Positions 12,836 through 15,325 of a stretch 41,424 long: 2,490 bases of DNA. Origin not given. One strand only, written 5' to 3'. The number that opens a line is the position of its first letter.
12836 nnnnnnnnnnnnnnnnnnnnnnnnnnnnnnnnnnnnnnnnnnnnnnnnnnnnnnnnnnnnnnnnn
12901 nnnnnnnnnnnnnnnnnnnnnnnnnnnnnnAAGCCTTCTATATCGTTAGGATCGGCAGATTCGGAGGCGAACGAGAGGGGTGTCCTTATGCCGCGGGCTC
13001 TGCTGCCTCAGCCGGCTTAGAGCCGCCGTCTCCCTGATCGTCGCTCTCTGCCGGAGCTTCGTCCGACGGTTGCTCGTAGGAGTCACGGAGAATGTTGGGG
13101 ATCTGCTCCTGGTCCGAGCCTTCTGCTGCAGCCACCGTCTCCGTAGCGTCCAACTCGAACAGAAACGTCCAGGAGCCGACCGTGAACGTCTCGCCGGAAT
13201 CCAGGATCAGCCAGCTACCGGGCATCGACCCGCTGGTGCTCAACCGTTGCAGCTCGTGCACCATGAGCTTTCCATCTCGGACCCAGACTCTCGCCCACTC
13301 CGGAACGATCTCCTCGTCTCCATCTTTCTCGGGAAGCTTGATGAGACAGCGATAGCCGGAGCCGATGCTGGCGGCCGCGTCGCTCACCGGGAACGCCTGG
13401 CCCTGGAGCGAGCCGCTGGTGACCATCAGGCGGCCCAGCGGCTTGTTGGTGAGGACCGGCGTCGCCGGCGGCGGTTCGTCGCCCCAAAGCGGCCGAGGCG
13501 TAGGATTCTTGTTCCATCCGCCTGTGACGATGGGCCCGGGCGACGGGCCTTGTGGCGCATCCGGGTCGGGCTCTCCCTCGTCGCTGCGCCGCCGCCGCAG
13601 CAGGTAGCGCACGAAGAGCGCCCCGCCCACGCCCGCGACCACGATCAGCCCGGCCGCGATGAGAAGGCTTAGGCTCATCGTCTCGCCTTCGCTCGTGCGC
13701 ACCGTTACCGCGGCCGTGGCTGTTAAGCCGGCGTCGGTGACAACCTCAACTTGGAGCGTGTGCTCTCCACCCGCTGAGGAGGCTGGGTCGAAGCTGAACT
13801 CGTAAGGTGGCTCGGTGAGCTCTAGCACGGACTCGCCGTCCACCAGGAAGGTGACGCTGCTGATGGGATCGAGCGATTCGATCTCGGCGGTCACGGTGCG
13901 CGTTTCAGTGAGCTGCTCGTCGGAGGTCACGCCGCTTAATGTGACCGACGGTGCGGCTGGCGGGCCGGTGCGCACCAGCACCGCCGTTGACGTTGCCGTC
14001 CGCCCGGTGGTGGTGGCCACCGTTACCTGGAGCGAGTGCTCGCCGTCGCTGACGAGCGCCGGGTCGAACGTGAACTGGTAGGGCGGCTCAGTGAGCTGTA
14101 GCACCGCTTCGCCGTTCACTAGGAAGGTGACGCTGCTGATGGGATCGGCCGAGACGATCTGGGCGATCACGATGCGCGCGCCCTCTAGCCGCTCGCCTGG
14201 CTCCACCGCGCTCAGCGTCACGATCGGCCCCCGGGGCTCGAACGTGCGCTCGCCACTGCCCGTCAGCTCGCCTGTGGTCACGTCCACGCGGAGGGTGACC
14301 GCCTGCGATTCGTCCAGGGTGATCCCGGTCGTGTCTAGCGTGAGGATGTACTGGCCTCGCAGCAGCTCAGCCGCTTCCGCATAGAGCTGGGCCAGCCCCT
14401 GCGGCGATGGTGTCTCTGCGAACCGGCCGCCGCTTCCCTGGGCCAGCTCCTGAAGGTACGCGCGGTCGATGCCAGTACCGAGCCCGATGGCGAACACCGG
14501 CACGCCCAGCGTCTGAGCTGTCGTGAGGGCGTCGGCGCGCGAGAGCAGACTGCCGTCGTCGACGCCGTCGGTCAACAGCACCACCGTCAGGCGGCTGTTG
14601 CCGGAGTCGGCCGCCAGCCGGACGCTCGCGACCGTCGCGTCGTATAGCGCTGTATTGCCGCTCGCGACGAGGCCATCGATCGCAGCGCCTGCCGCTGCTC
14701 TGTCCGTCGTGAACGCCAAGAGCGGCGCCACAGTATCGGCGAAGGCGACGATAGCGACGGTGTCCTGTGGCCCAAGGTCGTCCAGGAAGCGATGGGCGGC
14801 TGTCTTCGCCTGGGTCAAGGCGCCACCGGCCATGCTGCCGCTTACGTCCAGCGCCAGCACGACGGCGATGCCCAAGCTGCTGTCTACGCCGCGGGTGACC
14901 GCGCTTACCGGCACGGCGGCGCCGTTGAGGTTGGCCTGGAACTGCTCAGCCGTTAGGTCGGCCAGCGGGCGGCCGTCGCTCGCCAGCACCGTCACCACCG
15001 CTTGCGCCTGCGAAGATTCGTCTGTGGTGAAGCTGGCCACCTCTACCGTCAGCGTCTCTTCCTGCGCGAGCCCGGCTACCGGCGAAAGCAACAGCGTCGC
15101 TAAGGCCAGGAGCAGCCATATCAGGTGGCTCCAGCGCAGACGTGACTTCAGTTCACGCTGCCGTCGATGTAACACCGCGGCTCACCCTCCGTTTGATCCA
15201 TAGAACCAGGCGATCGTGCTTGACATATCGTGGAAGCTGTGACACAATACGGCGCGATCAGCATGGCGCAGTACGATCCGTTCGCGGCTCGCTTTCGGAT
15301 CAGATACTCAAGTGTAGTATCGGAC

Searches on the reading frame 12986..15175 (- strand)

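Call 10: search_protein_families(library=pfam, proteins=[window:12986-15175:-], max_evalue=0.001)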
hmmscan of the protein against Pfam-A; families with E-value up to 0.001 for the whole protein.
window:12986-15175:- (729 aa): 5 families
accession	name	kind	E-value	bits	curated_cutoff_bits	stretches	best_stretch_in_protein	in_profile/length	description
PF00092.34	VWA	-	6.7e-17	62.7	23.8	1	105-264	2-171/174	von Willebrand factor type A domain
PF17957.7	Big_7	-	2.3e-16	60.6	24.1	2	409-476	1-70/70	Bacterial Ig domain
PF13519.12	VWA_2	-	1.7e-14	54.8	27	1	105-204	1-106/107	von Willebrand factor type A domain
PF13768.12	VWA_3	-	1.1e-09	38.9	27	1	104-251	2-152/155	von Willebrand factor type A domain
PF19077.6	Big_13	-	3.3e-07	31.2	27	0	362-399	60-96/102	Bacterial Ig-like domain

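Call 15: search_protein_families(library=ncbifam, proteins=[window:12986-15175:-], max_evalue=1)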
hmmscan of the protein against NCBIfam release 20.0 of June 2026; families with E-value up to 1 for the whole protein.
window:12986-15175:- (729 aa): 10 families
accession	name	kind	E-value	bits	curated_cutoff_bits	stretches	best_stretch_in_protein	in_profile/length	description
TIGR03436.1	acidobact_VWFA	subfamily_domain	4.3e-17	62.6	81.25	1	59-288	12-298/324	VWA domain-containing protein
TIGR03788.1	marine_srt_targ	equivalog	3.5e-13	48.9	551.65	1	97-256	266-429/629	marine proteobacterial sortase target protein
NF047508.1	VWA_BatA_Lepto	exception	1.1e-12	47.6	380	1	40-271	29-272/315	VWA domain-containing protein BatA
TIGR02442.1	Cob-chelat-sub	hypoth_equivalog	3.5e-08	32.3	779.45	1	100-206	470-583/641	putative cobaltochelatase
NF010238.0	PRK13685.1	subfamily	3.5e-07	29.6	432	1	104-234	98-246/335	hypothetical protein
TIGR02031.1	BchD-ChlD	equivalog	0.00019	20.3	499.55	1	102-207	423-533/608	magnesium chelatase ATPase subunit D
NF012211.1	tand_rpt_95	domain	0.0051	16.7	90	0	357-399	40-81/98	tandem-95 repeat protein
NF051874.1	PVV_CTERM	equivalog_domain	0.056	13.2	27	1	503-530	9-33/38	PVV-CTERM domain-containing choice-of-anchor G protein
TIGR01441.2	GPR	equivalog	0.063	12.3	120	1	187-241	176-231/306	GPR endopeptidase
TIGR01456.1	CECR5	hypoth_equivalog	0.1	11.4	139.25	1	166-228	7-66/321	TIGR01456 family HAD-type hydrolase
